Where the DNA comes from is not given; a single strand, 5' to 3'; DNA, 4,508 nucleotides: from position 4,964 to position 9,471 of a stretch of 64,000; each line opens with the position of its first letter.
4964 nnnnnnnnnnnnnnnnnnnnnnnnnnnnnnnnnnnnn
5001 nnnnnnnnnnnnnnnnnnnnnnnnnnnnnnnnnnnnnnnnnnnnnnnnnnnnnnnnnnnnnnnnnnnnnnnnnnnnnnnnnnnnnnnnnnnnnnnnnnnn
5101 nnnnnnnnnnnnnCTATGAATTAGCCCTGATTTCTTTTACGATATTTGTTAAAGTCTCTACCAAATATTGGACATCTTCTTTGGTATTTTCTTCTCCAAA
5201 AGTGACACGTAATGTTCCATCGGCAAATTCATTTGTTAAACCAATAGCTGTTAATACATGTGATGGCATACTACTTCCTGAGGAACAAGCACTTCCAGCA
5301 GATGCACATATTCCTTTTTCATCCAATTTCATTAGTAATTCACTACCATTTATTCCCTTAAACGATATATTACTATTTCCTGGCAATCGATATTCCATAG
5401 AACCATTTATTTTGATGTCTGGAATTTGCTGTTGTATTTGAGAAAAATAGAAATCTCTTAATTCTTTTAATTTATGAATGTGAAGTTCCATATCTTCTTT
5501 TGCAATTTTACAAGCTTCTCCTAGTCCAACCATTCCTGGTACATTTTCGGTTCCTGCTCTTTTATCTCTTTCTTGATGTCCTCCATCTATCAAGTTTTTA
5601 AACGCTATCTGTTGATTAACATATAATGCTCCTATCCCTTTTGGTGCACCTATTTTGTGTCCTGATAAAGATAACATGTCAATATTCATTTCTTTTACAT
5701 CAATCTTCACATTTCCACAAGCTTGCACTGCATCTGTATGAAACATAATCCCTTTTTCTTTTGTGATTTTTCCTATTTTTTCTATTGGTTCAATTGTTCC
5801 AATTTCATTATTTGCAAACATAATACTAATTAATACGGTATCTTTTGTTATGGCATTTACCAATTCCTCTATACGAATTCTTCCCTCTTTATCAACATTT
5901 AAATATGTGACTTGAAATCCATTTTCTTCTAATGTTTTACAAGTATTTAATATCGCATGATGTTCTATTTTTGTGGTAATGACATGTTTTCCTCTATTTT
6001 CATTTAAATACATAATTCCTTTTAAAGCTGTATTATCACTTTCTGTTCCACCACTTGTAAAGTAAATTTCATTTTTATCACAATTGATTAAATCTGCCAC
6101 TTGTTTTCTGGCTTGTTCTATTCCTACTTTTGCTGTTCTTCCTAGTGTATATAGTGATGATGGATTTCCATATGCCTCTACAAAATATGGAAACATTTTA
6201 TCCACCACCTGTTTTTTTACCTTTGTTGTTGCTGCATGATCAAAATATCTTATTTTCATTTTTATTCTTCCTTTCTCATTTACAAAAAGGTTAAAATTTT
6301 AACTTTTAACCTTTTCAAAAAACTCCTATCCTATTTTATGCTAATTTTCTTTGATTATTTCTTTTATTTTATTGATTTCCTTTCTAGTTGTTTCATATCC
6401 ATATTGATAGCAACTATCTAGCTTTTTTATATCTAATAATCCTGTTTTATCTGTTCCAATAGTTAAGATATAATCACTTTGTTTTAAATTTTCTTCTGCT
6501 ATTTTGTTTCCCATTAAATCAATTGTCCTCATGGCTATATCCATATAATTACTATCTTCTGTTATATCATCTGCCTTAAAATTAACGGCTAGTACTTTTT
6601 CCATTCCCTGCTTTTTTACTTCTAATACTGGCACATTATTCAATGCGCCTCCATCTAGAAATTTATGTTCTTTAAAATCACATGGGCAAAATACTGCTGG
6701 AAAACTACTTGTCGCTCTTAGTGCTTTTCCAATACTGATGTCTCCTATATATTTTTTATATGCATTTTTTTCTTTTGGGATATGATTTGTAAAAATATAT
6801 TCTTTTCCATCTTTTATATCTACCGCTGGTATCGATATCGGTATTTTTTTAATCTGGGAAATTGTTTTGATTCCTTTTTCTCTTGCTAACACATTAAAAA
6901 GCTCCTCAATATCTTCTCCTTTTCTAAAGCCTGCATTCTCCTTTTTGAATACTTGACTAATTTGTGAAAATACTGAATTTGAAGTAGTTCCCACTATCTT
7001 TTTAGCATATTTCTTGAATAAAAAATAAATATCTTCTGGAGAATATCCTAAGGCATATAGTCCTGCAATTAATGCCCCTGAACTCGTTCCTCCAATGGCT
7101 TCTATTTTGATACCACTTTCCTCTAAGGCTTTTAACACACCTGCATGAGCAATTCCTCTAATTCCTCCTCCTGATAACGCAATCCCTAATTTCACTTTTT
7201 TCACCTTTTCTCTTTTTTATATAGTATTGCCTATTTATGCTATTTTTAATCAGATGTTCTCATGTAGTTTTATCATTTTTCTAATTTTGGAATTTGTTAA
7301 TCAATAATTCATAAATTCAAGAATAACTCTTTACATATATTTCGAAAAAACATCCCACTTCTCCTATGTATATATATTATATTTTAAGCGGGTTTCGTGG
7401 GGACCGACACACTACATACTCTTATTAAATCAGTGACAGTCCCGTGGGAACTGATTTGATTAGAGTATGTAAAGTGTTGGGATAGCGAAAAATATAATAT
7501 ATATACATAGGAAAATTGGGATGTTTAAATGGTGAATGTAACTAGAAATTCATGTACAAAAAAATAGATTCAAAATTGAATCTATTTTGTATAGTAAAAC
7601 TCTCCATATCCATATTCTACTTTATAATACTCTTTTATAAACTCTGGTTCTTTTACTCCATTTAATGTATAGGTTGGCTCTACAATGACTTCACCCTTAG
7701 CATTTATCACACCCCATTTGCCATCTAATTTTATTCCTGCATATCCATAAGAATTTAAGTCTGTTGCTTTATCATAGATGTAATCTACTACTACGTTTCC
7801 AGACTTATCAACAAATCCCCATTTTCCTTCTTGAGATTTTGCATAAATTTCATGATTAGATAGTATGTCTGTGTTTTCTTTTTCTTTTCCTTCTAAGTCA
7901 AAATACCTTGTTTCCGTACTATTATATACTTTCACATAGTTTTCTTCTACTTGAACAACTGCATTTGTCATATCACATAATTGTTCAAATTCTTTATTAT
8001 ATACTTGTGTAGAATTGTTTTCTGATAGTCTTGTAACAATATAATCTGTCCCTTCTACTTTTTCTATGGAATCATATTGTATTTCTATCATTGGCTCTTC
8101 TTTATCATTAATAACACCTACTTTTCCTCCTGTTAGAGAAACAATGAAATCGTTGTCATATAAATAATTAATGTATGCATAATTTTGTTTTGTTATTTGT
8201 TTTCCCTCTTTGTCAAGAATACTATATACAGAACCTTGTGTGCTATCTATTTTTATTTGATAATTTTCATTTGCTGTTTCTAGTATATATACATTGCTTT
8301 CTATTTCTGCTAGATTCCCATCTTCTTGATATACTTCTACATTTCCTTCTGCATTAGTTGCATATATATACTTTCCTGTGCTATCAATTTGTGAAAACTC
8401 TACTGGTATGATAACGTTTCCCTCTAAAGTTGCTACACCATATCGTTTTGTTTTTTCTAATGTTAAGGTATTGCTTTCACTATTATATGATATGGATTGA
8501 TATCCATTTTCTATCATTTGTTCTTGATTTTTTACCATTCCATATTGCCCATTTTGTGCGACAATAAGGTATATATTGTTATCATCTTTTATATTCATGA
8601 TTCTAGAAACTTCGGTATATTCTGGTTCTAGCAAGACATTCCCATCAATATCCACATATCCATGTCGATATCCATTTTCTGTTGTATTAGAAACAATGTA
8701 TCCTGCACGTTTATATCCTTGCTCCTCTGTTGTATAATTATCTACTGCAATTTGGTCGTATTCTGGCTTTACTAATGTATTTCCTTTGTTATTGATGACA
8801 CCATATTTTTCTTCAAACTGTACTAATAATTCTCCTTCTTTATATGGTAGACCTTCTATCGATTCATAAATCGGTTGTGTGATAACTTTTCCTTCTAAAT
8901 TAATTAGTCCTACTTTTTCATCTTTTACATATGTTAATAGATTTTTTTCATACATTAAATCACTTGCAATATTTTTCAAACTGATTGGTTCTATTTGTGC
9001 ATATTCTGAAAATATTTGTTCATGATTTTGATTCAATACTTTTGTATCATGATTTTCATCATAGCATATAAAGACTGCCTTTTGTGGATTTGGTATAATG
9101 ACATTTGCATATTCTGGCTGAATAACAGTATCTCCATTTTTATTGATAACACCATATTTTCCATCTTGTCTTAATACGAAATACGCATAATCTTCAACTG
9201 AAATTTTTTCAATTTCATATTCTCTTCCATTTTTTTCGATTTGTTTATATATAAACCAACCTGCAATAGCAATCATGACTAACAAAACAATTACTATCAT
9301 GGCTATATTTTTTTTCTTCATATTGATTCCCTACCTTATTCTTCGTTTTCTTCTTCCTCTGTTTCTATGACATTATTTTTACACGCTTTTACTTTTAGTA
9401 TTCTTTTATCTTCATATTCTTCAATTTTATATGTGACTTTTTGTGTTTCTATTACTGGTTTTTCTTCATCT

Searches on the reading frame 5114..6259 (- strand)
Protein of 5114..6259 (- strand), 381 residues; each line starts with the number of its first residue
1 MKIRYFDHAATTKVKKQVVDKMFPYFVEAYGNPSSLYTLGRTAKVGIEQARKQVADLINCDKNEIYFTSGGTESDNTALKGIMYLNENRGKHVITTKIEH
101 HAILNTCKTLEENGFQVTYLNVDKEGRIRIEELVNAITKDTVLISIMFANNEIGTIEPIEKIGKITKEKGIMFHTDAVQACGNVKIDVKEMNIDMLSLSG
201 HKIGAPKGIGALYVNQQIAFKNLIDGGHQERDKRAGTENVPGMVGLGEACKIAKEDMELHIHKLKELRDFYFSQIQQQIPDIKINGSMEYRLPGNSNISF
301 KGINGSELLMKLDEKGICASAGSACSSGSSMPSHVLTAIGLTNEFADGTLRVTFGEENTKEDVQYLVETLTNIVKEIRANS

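Call 29: search_protein_families(library=pfam, proteins=[window:5114-6259:-], max_evalue=0.00001)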
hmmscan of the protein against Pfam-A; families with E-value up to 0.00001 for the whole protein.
window:5114-6259:- (381 aa): 3 families
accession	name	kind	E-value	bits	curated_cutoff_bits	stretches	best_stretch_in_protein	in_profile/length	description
PF00266.25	Aminotran_5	-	6.4e-88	295.6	21.5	1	5-366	2-371/371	Aminotransferase class-V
PF01212.27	Beta_elim_lyase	-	5.5e-11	42.8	27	1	51-217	38-214/288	Beta-eliminating lyase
PF01041.23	DegT_DnrJ_EryC1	-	1.1e-07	31.9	19.8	1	68-183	45-152/360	DegT/DnrJ/EryC1/StrS aminotransferase family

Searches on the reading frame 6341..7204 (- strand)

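Call 29: search_protein_families(library=pfam, proteins=[window:6341-7204:-], max_evalue=0.00001)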
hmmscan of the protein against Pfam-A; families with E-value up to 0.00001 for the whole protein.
window:6341-7204:- (287 aa): 1 family
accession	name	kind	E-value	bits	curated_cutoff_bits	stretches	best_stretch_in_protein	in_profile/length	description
PF01734.28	Patatin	-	2.6e-28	100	27.7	1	8-195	1-189/191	Patatin-like phospholipase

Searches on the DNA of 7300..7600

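Call 58: search_rna_families(source=window, start=7300, end=7600, threshold=evalue, max_evalue=1)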
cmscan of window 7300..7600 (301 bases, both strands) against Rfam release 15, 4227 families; matches with E-value up to 1: 5.
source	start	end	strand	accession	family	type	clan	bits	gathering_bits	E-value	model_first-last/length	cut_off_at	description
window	7348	7526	-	RF04170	MIR7723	Gene; miRNA;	-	35.6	200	1e-05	1-235/235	no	MIR7723 microRNA precursor family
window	7366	7510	+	RF04130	MIR7996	Gene; miRNA;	-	24.4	119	0.023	1-190/190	no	MIR7996 microRNA precursor family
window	7400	7484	+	RF04093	mir-1784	Gene; miRNA;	-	21.7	98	0.048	1-92/92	no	mir-1784 microRNA precursor family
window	7396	7490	+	RF04174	MIR4208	Gene; miRNA;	-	21.5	140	0.46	1-191/191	no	MIR4208 microRNA precursor family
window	7359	7515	-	RF03670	MIR3932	Gene; miRNA;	-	19.5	150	0.25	1-123/123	no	MIR3932 microRNA precursor family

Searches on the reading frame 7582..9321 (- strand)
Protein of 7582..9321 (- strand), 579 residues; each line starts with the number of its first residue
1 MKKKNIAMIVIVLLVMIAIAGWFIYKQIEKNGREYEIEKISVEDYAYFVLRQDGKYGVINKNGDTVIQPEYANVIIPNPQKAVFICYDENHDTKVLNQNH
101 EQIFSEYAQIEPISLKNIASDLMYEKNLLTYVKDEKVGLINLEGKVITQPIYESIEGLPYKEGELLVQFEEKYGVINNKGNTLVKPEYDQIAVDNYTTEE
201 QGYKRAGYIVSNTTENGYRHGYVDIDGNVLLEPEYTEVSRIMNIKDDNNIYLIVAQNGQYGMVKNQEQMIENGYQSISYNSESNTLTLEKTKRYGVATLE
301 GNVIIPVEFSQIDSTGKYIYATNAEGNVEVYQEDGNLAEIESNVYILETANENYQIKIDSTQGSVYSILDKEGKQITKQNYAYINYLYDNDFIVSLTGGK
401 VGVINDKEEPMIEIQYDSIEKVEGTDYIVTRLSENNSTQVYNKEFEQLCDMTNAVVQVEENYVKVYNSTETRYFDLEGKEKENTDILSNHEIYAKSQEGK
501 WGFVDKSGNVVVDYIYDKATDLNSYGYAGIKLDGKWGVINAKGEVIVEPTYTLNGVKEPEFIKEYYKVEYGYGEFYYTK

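Call 8: search_protein_families(library=pfam, proteins=[window:7582-9321:-])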
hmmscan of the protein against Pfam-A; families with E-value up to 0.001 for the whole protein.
window:7582-9321:- (579 aa): 1 family
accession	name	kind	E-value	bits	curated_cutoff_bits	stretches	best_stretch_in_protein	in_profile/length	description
PF14903.11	WG_beta_rep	-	1.4e-35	121.4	25.6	2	501-536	1-35/35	WG containing repeat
